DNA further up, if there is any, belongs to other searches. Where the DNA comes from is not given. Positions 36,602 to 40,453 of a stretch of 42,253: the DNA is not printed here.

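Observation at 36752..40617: Giant SAM / nucleotide cyclase / STAND ATPase / TPR protein with a DUF4242 partner: candidate uncharacterised sensor and second-messenger module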

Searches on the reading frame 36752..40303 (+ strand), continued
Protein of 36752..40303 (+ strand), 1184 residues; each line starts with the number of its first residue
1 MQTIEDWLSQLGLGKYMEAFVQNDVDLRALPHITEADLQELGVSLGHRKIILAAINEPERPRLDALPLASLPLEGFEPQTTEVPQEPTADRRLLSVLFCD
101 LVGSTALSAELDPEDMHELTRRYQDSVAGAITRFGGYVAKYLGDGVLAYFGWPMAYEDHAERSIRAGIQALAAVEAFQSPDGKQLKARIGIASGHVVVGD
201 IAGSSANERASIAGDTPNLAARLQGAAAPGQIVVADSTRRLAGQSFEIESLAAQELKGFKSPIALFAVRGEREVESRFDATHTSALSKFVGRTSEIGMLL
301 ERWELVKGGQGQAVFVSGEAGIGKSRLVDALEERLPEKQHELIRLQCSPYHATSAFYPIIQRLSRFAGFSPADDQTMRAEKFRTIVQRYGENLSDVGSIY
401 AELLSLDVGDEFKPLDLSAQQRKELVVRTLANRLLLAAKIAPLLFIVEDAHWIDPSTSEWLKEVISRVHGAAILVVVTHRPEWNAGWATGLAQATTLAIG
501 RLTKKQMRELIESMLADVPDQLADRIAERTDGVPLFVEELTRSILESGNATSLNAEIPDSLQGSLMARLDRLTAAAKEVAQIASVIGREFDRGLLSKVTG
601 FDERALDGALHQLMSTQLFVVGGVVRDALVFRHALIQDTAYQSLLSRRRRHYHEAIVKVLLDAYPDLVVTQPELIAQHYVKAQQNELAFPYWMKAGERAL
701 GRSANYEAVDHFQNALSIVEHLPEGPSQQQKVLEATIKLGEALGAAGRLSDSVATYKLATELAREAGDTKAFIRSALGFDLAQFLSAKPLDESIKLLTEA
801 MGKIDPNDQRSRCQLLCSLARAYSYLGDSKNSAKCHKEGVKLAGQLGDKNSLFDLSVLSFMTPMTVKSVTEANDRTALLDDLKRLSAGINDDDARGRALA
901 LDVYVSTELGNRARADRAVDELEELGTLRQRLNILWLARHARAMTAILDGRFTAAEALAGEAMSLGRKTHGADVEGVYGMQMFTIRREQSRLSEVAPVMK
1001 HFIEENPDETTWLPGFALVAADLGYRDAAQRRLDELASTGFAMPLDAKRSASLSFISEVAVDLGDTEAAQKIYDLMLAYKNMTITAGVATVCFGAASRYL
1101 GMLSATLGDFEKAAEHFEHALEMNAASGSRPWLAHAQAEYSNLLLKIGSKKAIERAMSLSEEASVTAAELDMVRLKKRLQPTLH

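Call 11: find_related_loci(query=A1, collection=genome_contigs, flank=6000)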
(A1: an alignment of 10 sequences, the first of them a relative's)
Query A1 (1184 aa) in genome_contigs; peptide patterns used: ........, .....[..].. (x = any residue, [..] = any of these).
600 stretches matched a pattern (row limit reached: there are more); 595 encode a relative of the query (tblastn E <= 1e-3); the best 80 are kept; 80 distinct loci.
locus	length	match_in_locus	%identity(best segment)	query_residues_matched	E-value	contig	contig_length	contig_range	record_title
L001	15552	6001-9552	86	1-1184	0e+0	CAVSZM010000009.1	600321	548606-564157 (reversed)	MAG: uncultured Alphaproteobacteria bacterium isolate MFD05841.bin.1.14 genome assembly, contig: contig_26871, whole gen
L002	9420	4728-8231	87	1-1184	0e+0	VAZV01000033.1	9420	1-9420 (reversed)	MAG: Alphaproteobacteria bacterium isolate AP_17 14_0919_09_20cm_scaffold_13456, whole genome shotgun sequence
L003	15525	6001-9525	72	1-1184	0e+0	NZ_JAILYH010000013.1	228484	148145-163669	Rhizobium redzepovicii strain 18T NODE_13, whole genome shotgun sequence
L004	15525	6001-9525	73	1-1184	0e+0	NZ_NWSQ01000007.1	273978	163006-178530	Rhizobium sp. L43 Scaffold6_1, whole genome shotgun sequence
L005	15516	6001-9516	70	1-1184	0e+0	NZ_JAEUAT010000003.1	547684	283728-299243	Rhizobium cauense strain HU25 NODE_HU25_3, whole genome shotgun sequence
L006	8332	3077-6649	64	1-1184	0e+0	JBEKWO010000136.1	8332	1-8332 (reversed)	MAG: Xanthobacteraceae bacterium isolate SPRUCE 62 SPRUCE_62_136, whole genome shotgun sequence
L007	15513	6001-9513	71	1-1184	0e+0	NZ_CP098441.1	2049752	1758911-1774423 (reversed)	Rhizobium sp. YTU87027 plasmid pR87027a, complete sequence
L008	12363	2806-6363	58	3-1184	0e+0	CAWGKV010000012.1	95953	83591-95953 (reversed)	MAG: uncultured Alphaproteobacteria bacterium isolate MFD02248.bin.1.6 genome assembly, contig: contig_33906, whole geno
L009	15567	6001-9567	59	3-1184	0e+0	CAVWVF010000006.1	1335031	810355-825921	MAG: uncultured Alphaproteobacteria bacterium isolate MFD05377.bin.2.157 genome assembly, contig: contig_19432, whole ge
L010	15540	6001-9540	77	2-1184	0e+0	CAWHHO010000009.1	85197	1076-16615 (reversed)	MAG: uncultured Alphaproteobacteria bacterium isolate MFD01916.bin.2.20 genome assembly, contig: contig_9588, whole geno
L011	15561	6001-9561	58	3-1184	0e+0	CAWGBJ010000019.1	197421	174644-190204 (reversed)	MAG: uncultured Alphaproteobacteria bacterium isolate MFD06714.bin.1.152 genome assembly, contig: contig_39024, whole ge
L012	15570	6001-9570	58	1-1184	0e+0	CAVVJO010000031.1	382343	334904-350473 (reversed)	MAG: uncultured Alphaproteobacteria bacterium isolate MFD04780.bin.2.128 genome assembly, contig: contig_3848, whole gen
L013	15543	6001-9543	48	2-1184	0e+0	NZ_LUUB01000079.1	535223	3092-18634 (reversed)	Bradyrhizobium centrolobii strain BR 10245 contig5, whole genome shotgun sequence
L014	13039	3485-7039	49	4-1179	0e+0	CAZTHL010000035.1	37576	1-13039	MAG TPA_asm: uncultured Mycobacteriaceae bacterium isolate SRP128890_co1_269 genome assembly, contig: NODE_1894_length_3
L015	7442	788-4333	48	2-1184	0e+0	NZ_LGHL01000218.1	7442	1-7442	Bradyrhizobium sp. NAS80.1 Bradyrhizobium_NAS_80.1_c218, whole genome shotgun sequence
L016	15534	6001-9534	46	4-1184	0e+0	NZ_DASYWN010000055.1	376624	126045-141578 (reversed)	MAG: Bradyrhizobium sp. isolate SMAG_U6282 k141_16125, whole genome shotgun sequence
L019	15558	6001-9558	42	1-1184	0e+0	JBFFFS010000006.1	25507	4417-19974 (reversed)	MAG: Roseobacter sp. isolate Mix_mud15.2022.01.20 k141_265790_length_25507_cov_10.6147, whole genome shotgun sequence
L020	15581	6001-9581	59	1-1184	0e+0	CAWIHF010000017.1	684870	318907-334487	MAG: uncultured Alphaproteobacteria bacterium isolate MFD05502.bin.2.72 genome assembly, contig: contig_3675, whole geno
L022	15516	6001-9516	41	4-1180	0e+0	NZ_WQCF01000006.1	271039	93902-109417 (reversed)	Ruegeria atlantica strain HKCCD6218 NODE_6, whole genome shotgun sequence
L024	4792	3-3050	43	171-1184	0e+0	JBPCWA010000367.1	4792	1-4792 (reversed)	MAG: Hyphomicrobiaceae bacterium isolate MAG_seacave_33 S1Ck127_4604182, whole genome shotgun sequence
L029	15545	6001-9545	41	5-1184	0e+0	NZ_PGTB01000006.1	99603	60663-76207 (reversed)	Pseudooceanicola lipolyticus strain 157 157_6_99603_cov_89.5729, whole genome shotgun sequence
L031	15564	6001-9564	51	3-1184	0e+0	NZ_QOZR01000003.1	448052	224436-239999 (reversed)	Virgifigura deserti strain SYSU D60014 s1173_Contig3, whole genome shotgun sequence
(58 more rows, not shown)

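Call 23: search_protein_families(library=pfam, proteins=[L001:4390-5769:-, L022:9935-11347:+], max_evalue=0.001)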
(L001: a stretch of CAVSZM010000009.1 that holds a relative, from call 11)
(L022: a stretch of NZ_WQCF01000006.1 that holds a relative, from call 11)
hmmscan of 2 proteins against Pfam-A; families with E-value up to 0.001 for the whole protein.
L001:4390-5769:- (460 aa): 2 families
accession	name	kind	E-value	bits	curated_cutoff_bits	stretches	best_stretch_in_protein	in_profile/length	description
PF01565.28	FAD_binding_4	-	1.3e-30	106.3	26.4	1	40-172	1-136/139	FAD binding domain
PF08031.17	BBE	-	5.5e-13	49.1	20.6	1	412-457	1-45/45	Berberine and berberine like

L022:9935-11347:+ (471 aa): 2 families
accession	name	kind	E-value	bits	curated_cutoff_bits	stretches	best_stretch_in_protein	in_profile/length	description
PF01565.28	FAD_binding_4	-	3e-29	101.9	26.4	1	55-188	3-139/139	FAD binding domain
PF08031.17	BBE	-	4.4e-14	52.6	20.6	1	425-468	1-44/45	Berberine and berberine like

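Call 34: search_solved_structures(query=window:36752-40303:+, max_evalue=0.001, show_alignments=4)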
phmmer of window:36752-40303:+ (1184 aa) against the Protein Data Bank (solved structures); distinct sequences matched with E-value up to 0.001: 72 (the best 60 are shown).
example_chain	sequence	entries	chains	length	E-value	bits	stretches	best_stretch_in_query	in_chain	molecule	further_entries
2w01_A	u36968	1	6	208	3.6e-24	88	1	89-273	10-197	ADENYLATE CYCLASE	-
6fht_A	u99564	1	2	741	1.9e-23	85.5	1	89-273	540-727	Bacteriophytochrome,Adenylate cyclase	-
5oyh_A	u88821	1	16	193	3.6e-18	68.1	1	93-259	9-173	Nucleotide cyclase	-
6sir_A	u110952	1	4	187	1.6e-17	66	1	92-259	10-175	Nucleotide cyclase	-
6aoa_A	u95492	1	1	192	1.9e-17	65.7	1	93-266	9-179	Bacterio-rhodopsin/guanylyl cyclase 1 fusion protein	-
3r5g_A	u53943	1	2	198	6.6e-17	63.9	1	90-271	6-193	CyaB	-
6ao9_A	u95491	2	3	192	9.1e-17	63.5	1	93-266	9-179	Bacterio-rhodopsin/guanylyl cyclase 1 fusion protein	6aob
1wc0_A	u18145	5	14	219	1.2e-14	56.4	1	90-265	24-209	ADENYLATE CYCLASE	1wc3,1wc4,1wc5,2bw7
5x4t_A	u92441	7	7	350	1.5e-14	56.1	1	96-272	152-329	Photoactivated adenylyl cyclase | Family 3 adenylate cyclase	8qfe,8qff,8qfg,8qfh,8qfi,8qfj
9f1z_A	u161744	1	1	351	1.5e-14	56.1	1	96-272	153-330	Family 3 adenylate cyclase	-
5x4u_A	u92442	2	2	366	1.5e-14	56.1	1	96-273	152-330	Photoactivated adenylyl cyclase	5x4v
1wc1_A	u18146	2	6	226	1.6e-14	56.1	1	90-265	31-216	ADENYLATE CYCLASE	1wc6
4yus_A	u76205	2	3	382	1.7e-14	55.9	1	96-272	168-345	Family 3 adenylate cyclase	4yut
9f1w_A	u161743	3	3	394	1.8e-14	55.8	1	96-272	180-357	Family 3 adenylate cyclase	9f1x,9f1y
4p2f_A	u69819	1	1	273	7e-12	47.3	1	55-246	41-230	Adenylate cyclase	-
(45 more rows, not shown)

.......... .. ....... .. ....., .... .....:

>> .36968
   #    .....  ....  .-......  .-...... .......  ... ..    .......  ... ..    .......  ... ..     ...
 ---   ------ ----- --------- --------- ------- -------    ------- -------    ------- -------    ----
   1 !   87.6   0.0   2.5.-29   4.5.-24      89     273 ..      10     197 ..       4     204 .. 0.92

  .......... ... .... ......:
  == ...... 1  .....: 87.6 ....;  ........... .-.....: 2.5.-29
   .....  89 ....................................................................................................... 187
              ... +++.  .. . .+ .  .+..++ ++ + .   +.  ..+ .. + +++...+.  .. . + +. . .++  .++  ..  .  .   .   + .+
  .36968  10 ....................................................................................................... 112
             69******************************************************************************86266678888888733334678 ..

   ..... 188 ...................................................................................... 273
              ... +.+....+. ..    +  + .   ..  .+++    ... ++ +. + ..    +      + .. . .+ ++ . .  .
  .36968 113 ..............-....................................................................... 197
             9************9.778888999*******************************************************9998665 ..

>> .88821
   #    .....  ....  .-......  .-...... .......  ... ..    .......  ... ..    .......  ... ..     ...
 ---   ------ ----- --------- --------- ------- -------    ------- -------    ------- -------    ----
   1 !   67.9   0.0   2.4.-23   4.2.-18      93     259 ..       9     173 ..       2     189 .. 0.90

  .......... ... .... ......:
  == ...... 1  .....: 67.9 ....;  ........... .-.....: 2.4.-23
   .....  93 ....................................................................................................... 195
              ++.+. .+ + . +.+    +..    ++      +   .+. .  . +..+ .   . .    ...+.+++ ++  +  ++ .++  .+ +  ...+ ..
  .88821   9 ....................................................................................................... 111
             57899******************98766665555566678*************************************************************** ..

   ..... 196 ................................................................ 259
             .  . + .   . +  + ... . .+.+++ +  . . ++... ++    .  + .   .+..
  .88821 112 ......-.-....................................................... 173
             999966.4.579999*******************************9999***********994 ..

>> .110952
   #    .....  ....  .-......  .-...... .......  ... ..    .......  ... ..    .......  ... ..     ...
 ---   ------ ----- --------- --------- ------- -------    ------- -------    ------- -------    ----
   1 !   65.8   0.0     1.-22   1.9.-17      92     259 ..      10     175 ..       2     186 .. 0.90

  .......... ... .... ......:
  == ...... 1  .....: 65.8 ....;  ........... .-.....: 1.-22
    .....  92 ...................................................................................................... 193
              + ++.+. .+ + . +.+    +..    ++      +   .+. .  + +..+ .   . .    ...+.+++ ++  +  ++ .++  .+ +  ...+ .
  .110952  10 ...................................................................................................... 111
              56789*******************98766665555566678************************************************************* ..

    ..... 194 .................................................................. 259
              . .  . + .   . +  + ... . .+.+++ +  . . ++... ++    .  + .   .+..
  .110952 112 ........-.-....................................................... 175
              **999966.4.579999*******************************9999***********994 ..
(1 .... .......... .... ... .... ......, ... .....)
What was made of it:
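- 36755..36922 (+): SAM domain (aa 2-57), followed by a poorly conserved, low-confidence linker (aa 58-90). Call 34: resembles the Caskin, BICC1 and SHANK SAM domains at about 1e-7.
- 37031..37552 (+): Class III nucleotide cyclase catalytic domain (aa 94-267). Key residues are D100, K140, D144, S211, N218, R222 and K257. Call 34: K140 aligns with the Glu of the guanylate cyclases Cya2 and RhGC, and with the Lys of their adenylate-cyclase-converted mutants.
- On Class III nucleotide cyclase (PF00211): D100, D144, N218 and R222 align with the catalytic residues of solved cyclases (call 34).
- Checked: D100, D144, N218 and R222 align with the metal and transition-state residues of solved class III cyclases: Cya2 (2W01) and RhGC (5OYH/6SIR) (call 34).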

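Call 60: predict_structure(alignment_id=A2)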
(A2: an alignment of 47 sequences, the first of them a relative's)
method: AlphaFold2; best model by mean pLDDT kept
length: 1184 residues; sequences in the alignment: 47
mean_pLDDT: 67.0   pTM: 0.47
mean pLDDT of the five models: 67.0, 64.8, 63.6, 61.6, 58.3
residues with pLDDT >= 90: 135; 70-90: 465; 50-70: 304; < 50: 280
segments of 3 or more residues with pLDDT < 50: 58-224, 234-246, 257-262, 270-288, 320-322, 348-355, 450-455, 481-485, 587-590, 619-644, 1045-1050
pLDDT, mean of each block of 10 residues (from residue 1): 68 69 70 72 61 60 31 27 30 27 33 41 43 37 36 42 42 43 39 35 35 35 48 46 48 49 51 37 43 65 83 71 60 66 57 48 61 69 74 73 62 59 69 77 74 54 75 78 48 69 67 67 73 62 67 65 59 73 57 70 77 58 38 39 54 79 62 73 82 79 58 83 77 91 72 90 91 93 73 91 90 93 81 92 91 85 71 86 85 83 83 88 73 76 85 86 70 59 78 66 59 74 81 82 52 81 92 86 63 81 94 94 86 93 88 91 91 87 68
secondary structure, 60 per line:
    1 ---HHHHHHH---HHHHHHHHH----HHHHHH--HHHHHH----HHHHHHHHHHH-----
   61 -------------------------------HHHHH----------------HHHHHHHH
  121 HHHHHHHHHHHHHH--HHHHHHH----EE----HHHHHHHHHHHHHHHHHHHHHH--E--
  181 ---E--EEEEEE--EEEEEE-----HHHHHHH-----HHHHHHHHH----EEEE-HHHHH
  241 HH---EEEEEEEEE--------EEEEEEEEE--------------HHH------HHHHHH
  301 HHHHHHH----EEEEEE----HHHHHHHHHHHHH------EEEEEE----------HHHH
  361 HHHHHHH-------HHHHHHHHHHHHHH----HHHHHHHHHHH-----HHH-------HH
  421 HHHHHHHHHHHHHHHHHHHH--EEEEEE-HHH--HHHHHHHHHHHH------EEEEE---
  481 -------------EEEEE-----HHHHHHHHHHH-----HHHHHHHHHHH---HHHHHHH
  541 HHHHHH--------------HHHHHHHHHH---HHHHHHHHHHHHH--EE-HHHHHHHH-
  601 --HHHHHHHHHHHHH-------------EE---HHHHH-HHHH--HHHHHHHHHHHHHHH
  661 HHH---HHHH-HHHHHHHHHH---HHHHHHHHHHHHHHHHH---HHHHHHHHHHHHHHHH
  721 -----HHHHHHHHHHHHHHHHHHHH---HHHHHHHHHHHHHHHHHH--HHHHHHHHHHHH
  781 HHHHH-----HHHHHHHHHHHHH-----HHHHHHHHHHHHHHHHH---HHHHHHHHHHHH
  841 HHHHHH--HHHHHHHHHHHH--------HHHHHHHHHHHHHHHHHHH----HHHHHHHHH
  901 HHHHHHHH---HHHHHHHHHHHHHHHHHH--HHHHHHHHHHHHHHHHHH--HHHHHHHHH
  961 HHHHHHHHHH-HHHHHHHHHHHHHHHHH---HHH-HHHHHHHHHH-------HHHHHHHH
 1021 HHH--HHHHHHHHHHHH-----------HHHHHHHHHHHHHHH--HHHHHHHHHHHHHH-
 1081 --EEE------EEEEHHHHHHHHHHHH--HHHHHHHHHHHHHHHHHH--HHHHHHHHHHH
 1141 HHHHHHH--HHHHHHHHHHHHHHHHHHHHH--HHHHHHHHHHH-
elements in order (helices of 4 or more, strands of 3 or more residues): H4-10 H14-22 H27-32 H35-40 H45-55 H92-96 H113-134 H137-143 H154-175 E187-192 E195-200 H206-212 H218-226 E231-234 H236-242 E246-254 E263-271 H295-307 E312-317 H322-334 E341-346 H357-367 H375-388 H393-403 H419-440 E443-448 H455-466 E473-477 E494-498 H504-514 H520-530 H534-546 H561-570 H574-586 H592-599 H603-615 H634-638 H640-643 H646-663 H667-670 H672-681 H685-701 H705-720 H726-745 H749-766 H769-785 H791-803 H809-825 H829-846 H849-860 H869-887 H892-908 H912-929 H932-949 H952-970 H972-988 H996-1005 H1013-1023 H1026-1037 H1049-1063 H1066-1079 E1083-1085 E1092-1095 H1096-1107 H1110-1127 H1130-1147 H1150-1170 H1173-1183
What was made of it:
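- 36755..36922 (+): Call 60: five short helices, pLDDT about 70.
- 38852..39538 (+): Variable TPR-like helical repeats (aa 701-929). This is the least conserved structured part. Call 60: helical hairpins with pLDDT 70-93.
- On STAND NTPase, MalT/LAL-like (AAA_16): The AF2 model is helical from aa 646 to 1184 (call 60).
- On SAM domain (PF00536/PF07647): Five helices at aa 4-55 (call 60).
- Checked: The AF2 model is all-helical from about aa 646 to 1184 (call 60), but only one TPR HMM passes its threshold.
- The AF2 model of the cyclase domain is of low confidence (call 60).
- Tried and rejected: The full-length AF2 model has a poor cyclase domain (pLDDT below 50), so no structural statement is made about the active site (call 60).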
